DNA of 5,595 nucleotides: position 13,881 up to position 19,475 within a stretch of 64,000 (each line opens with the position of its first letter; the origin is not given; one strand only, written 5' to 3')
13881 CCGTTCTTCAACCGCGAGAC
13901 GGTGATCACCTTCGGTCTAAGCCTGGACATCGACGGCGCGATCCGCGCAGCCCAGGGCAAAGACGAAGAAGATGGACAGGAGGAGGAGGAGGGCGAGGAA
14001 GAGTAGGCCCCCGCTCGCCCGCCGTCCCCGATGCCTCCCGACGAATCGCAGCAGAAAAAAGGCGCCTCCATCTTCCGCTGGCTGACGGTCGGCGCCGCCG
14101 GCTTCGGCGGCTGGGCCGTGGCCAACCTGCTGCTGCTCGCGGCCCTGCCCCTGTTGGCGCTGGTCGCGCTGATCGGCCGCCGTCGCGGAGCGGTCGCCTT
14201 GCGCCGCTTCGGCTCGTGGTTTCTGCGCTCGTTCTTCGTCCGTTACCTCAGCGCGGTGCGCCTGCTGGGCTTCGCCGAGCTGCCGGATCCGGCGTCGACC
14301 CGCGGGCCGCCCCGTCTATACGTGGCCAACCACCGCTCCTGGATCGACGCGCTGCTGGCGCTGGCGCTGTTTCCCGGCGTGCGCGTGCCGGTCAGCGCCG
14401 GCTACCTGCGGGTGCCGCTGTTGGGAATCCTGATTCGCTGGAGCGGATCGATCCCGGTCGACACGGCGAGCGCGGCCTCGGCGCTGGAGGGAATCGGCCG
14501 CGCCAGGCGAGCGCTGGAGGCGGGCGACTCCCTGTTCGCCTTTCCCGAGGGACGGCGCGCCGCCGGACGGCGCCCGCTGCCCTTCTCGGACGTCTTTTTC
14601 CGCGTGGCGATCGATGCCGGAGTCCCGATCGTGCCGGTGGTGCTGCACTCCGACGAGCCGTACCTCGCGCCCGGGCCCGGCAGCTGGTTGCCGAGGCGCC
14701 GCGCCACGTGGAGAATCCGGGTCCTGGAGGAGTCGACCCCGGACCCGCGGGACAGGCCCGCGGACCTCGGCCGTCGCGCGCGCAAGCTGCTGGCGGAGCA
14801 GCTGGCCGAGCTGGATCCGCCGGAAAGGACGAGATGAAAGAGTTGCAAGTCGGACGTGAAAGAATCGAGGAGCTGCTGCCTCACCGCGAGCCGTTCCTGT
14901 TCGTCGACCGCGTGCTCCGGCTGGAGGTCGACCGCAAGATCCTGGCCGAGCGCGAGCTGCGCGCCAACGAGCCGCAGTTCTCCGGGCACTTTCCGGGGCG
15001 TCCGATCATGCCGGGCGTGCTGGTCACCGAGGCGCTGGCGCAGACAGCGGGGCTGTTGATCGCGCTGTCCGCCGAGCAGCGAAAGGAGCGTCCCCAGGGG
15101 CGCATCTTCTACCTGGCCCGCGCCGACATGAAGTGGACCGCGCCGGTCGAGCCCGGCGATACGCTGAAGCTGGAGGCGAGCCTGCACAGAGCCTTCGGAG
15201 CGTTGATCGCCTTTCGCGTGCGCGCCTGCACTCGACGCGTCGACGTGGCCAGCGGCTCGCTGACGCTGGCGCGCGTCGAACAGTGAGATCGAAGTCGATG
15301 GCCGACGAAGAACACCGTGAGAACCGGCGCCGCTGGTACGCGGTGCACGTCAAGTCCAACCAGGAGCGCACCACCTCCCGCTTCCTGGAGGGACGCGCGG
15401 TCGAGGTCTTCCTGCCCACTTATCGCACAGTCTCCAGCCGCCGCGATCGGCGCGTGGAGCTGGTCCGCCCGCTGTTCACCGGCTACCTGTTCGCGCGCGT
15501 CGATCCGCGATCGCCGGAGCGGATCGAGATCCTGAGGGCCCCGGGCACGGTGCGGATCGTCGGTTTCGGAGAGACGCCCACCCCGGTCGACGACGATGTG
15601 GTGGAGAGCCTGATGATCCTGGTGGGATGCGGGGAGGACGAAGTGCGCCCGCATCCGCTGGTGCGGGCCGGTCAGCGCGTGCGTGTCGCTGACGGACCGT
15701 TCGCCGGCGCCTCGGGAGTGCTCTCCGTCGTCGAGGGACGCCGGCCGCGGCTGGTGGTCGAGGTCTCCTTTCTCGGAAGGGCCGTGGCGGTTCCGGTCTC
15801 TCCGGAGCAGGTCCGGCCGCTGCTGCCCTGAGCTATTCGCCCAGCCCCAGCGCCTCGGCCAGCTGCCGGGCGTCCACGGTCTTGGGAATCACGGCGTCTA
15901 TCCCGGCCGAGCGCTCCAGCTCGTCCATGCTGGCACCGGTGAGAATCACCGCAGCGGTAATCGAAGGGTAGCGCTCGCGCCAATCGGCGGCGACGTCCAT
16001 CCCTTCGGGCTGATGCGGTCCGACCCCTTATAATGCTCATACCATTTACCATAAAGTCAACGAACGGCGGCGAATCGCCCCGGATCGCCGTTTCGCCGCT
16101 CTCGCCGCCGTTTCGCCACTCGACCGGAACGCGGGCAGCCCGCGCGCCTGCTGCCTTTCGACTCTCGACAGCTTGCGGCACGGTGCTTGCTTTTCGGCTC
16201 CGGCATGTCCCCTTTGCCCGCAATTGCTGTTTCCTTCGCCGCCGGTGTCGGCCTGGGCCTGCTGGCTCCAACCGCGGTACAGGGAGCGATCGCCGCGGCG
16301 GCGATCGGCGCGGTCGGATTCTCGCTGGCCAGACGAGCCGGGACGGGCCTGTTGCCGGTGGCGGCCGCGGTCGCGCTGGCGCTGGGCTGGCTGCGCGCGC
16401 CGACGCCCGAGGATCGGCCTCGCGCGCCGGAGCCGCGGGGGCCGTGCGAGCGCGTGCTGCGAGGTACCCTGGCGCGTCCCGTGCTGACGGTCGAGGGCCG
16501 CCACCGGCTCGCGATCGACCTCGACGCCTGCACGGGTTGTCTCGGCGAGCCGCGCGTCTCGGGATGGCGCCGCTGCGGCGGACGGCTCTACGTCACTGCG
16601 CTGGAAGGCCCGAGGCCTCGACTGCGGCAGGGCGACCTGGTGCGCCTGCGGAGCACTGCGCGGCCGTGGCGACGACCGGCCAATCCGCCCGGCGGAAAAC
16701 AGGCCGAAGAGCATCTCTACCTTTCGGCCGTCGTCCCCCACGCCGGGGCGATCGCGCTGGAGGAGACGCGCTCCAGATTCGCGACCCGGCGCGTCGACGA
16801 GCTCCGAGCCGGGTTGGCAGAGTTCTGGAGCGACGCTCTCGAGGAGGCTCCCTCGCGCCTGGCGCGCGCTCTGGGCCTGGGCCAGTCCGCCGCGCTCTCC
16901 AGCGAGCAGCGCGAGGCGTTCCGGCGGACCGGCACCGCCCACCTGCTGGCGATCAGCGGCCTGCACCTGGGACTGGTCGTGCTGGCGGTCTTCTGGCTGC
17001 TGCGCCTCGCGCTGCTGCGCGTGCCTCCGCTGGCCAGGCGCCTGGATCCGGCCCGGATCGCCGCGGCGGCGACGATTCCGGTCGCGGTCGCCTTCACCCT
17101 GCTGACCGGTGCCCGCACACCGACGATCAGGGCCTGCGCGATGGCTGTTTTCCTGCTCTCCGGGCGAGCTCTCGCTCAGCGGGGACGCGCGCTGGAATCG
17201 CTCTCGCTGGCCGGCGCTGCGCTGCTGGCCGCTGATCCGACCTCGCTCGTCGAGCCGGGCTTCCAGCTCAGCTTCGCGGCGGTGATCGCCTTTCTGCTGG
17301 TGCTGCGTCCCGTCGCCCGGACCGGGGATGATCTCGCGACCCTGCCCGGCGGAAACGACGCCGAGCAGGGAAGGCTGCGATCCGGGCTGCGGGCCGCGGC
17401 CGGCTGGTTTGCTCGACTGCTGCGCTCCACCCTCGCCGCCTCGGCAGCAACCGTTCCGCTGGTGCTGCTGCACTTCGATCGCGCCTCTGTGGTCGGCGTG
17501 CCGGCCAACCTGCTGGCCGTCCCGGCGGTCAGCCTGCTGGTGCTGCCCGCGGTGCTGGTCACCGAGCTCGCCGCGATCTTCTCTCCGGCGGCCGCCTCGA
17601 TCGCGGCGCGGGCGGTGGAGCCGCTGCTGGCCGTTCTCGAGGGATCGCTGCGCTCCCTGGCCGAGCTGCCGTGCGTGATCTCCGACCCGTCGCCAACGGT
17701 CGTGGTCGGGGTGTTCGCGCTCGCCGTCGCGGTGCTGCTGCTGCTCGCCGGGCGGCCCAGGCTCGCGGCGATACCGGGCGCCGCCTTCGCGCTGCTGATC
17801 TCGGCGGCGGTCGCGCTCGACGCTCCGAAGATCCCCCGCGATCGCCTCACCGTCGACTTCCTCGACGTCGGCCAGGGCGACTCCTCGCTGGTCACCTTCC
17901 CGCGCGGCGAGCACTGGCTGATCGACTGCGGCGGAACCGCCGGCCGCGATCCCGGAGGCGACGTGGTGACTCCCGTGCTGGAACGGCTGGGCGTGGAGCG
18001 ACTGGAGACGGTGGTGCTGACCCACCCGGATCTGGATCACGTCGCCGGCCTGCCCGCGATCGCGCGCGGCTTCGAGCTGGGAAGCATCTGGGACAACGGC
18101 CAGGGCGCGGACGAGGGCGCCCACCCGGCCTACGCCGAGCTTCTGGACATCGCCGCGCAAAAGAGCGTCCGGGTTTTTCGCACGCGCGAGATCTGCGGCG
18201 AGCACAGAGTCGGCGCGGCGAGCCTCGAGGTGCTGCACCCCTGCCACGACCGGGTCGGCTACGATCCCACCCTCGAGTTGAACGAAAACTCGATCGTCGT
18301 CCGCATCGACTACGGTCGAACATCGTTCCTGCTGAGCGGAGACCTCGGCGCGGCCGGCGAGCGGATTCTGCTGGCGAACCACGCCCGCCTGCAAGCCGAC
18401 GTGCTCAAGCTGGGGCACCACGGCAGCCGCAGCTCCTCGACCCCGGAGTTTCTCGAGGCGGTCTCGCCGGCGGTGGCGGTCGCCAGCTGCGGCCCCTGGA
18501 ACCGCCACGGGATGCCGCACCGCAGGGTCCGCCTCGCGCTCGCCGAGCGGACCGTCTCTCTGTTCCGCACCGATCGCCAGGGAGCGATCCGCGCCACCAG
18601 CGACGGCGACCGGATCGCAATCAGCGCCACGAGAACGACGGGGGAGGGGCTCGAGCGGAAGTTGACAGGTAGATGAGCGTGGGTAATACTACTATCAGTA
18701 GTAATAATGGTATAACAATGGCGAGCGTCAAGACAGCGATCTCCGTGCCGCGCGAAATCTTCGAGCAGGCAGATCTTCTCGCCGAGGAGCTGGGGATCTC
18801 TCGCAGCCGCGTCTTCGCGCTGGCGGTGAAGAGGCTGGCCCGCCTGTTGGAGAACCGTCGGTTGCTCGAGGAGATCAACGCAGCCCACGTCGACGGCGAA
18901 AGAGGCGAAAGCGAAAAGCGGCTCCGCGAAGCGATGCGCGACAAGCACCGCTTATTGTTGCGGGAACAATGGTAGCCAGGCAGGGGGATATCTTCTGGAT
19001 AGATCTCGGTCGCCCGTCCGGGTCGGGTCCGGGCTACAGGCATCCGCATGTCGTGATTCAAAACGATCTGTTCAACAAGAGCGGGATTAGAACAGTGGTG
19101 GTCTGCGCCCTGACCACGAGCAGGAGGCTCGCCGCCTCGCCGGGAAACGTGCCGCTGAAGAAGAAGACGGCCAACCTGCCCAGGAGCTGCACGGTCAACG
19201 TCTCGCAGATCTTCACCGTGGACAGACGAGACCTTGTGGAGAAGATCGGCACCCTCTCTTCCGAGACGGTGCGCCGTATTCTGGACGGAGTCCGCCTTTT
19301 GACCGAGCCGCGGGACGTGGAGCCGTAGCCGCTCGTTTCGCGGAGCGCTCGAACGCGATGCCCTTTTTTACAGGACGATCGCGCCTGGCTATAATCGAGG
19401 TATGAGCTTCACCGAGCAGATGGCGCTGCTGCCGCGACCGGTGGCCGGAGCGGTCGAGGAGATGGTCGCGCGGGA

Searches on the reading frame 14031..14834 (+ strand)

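Call 47: search_protein_families(library=pfam, proteins=[window:14031-14834:+], max_evalue=0.001)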
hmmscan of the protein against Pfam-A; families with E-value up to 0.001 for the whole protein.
window:14031-14834:+ (268 aa): 1 family
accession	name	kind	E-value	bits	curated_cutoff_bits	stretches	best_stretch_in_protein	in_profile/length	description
PF01553.26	Acyltransferase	-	9.4e-22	77.7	23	1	91-205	12-131/132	Acyltransferase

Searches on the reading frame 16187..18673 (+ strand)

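Call 27: search_protein_families(library=pfam, proteins=[window:16187-18673:+], max_evalue=0.01)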
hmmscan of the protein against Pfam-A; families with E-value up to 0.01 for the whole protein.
window:16187-18673:+ (829 aa): 4 families
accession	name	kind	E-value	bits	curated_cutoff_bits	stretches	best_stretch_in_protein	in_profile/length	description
PF03772.21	Competence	-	2.4e-58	198.1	23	1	229-520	1-267/270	Competence protein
PF00753.33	Lactamase_B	-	3.5e-16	60.1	22.7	1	560-769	2-195/196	Metallo-beta-lactamase superfamily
PF13567.11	DUF4131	-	2.4e-07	31.1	31.6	1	33-168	11-140/165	Domain of unknown function (DUF4131)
PF12706.13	Lactamase_B_2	-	1.1e-05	25.6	27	1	579-728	5-151/200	Beta-lactamase superfamily domain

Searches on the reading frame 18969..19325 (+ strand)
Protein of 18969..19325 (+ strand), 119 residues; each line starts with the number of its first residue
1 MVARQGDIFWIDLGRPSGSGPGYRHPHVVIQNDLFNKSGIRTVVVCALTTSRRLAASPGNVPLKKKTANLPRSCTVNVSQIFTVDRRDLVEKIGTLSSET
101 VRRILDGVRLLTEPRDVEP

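Call 27: search_protein_families(library=pfam, proteins=[window:18969-19325:+], max_evalue=0.01)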
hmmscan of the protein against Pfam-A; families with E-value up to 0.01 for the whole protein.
window:18969-19325:+ (119 aa): 1 family
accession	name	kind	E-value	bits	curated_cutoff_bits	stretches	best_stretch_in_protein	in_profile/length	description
PF02452.23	PemK_toxin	-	6.9e-26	91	23.1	1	4-110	1-107/109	PemK-like, MazF-like toxin of type II toxin-antitoxin system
